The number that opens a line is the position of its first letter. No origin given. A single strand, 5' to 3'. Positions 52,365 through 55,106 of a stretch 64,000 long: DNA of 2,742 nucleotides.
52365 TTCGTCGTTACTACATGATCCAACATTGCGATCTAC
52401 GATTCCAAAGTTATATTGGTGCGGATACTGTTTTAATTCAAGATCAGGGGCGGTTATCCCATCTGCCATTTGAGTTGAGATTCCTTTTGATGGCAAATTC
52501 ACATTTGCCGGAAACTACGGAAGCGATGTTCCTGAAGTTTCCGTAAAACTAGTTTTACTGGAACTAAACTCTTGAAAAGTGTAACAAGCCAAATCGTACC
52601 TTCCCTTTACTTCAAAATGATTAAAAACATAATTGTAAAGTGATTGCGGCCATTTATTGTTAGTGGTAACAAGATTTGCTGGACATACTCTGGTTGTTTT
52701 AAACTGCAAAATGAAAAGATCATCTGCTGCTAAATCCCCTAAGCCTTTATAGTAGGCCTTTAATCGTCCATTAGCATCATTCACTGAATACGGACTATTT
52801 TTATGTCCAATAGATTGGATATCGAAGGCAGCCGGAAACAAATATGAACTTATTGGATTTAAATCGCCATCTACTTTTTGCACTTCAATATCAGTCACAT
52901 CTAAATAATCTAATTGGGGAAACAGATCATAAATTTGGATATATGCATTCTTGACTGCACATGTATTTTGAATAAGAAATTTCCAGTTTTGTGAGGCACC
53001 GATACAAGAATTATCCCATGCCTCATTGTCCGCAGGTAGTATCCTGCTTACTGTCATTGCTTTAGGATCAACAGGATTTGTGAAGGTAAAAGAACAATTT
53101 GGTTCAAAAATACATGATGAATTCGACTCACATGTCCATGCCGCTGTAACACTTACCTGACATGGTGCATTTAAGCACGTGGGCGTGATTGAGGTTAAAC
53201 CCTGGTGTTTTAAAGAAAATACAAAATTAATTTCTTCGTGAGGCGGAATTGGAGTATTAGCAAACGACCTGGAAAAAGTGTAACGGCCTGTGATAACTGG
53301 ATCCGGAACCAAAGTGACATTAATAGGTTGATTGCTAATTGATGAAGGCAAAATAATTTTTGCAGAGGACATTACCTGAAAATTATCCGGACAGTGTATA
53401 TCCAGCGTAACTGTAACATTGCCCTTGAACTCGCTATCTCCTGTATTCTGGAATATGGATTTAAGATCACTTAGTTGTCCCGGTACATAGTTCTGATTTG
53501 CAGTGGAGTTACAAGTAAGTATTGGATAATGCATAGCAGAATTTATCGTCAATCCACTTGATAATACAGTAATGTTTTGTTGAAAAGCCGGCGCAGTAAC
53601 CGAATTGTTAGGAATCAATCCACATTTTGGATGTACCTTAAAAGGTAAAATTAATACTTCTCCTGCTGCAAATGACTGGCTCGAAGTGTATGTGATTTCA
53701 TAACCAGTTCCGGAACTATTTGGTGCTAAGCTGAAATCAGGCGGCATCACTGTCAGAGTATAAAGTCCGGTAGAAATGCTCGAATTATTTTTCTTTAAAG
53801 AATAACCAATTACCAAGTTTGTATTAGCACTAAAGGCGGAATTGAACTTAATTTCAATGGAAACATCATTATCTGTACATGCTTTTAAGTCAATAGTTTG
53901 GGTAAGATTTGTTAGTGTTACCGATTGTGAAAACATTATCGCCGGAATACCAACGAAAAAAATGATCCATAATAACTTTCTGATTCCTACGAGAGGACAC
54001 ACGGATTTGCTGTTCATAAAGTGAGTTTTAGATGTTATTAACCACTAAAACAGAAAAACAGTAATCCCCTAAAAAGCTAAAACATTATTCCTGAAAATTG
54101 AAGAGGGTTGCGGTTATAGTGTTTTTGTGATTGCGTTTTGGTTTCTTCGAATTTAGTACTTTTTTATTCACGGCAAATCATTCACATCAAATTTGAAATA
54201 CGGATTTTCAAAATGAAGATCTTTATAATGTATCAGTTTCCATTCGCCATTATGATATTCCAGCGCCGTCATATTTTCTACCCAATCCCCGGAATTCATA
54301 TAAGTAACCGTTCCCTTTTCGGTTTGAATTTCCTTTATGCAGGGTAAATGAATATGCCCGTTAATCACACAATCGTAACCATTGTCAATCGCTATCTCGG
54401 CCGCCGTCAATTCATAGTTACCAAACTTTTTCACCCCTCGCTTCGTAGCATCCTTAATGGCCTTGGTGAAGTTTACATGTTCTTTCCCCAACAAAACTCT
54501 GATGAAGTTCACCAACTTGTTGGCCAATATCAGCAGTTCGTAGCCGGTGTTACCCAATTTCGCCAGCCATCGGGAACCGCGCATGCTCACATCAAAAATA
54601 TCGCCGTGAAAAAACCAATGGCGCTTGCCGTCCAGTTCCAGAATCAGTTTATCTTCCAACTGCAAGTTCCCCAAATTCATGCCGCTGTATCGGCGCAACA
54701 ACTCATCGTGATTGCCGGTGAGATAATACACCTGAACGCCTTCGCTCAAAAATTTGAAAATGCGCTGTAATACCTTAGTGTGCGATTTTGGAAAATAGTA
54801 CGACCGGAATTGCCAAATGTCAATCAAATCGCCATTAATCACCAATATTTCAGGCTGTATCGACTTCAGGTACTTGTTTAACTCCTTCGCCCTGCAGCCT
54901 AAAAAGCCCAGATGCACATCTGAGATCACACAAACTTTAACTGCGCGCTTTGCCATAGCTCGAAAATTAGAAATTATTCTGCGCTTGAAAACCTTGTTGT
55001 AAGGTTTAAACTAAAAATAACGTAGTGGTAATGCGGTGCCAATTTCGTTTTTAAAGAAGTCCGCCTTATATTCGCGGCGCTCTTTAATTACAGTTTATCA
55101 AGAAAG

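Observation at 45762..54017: One T9SS cargo gene split by a single in-frame TAG: signal peptide on one ORF, sorting domain on the other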

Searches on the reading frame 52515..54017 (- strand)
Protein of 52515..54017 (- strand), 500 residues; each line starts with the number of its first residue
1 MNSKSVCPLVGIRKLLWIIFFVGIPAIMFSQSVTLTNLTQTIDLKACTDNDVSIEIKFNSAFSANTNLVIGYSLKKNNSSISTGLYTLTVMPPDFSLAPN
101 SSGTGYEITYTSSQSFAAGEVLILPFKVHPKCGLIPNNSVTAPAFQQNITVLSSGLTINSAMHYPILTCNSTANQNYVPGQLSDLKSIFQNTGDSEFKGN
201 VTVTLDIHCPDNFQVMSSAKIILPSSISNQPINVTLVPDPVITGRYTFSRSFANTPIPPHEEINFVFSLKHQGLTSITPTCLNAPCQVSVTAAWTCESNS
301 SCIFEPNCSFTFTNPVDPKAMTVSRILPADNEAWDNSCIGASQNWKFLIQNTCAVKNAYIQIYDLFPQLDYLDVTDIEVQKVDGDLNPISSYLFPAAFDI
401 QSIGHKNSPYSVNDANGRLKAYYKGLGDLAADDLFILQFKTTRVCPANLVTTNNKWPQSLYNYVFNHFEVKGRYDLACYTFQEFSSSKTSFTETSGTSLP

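Call 6: search_protein_families(library=pfam, proteins=[window:52518-54017:-], max_evalue=0.01)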
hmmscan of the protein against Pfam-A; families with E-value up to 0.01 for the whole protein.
window:52518-54017:- (500 aa): 0 families

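Call 7: search_protein_families(library=ncbifam, proteins=[window:52518-54017:-], max_evalue=0.01)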
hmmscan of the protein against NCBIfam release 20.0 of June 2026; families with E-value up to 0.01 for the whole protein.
window:52518-54017:- (500 aa): 0 families
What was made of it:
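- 52515..54017 (-): 5' fragment: 500 codons plus TAG. As written, it encodes a signal-peptide-bearing N-terminal fragment with no sorting domain. No Pfam or NCBIfam hit (calls 6, 7).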

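Call 9: find_encoding_contigs(protein=window:52515-54017:-, flank=10000, max_places=10)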
Protein window:52515-54017:- (500 aa): 1 contig read that carries it; 1 place shown.
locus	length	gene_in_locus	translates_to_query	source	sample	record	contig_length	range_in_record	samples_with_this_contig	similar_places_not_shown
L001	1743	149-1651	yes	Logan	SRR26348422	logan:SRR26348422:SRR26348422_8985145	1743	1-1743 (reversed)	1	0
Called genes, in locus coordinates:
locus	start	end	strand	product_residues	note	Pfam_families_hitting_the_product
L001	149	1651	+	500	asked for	-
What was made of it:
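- Only one contig carrying this region is on record (call 9).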

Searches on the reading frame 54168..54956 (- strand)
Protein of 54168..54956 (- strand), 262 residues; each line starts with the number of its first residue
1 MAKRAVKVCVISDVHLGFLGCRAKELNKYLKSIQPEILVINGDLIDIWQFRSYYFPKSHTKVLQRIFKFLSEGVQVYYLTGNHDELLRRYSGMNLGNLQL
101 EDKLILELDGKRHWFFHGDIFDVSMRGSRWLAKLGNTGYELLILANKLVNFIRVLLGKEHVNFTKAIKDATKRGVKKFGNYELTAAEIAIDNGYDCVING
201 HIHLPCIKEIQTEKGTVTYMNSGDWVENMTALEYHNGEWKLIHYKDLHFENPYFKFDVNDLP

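Call 6: search_protein_families(library=pfam, proteins=[window:54171-54956:-], max_evalue=0.01)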
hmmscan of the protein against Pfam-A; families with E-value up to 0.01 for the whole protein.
window:54171-54956:- (262 aa): 2 families
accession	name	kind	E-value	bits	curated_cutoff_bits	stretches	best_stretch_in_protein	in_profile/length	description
PF00149.33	Metallophos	-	2.6e-14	54.6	21.5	1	7-204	2-190/191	Calcineurin-like phosphoesterase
PF12850.12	Metallophos_2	-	2.1e-10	41.2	27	1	7-126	2-95/154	Calcineurin-like phosphoesterase superfamily domain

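Call 7: search_protein_families(library=ncbifam, proteins=[window:54171-54956:-], max_evalue=0.01)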
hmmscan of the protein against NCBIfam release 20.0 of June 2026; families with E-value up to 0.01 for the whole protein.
window:54171-54956:- (262 aa): 7 families
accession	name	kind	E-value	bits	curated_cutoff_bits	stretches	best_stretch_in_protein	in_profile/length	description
NF003743.0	PRK05340.1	equivalog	9.9e-16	57.6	134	1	7-244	3-239/242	UDP-2,3-diacylglucosamine diphosphatase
TIGR01854.1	lipid_A_lpxH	equivalog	1.5e-13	50.6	190.35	1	28-235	22-227/231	UDP-2,3-diacylglucosamine diphosphatase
TIGR00040.1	yfcE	subfamily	8.9e-06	25.9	56.25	0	7-122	2-90/158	YfcE family phosphodiesterase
TIGR03729.1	acc_ester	subfamily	0.00023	20.6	148.25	1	7-86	1-74/239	putative phosphoesterase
NF003118.0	PRK04036.1-3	equivalog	0.0011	18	445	0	3-46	223-274/481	DNA-directed DNA polymerase II small subunit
TIGR04123.1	P_estr_lig_assc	hypoth_equivalog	0.0013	18.2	150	0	24-88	54-113/207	ligase-associated DNA damage response endonuclease PdeM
NF006988.0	PRK09453.1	equivalog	0.0076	16.1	117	0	184-223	109-144/183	phosphodiesterase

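Call 47: find_encoding_contigs(protein=window:54168-54956:-, flank=10000, max_places=10)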
Protein window:54168-54956:- (262 aa): no gene with exactly this product is on record in the collection.
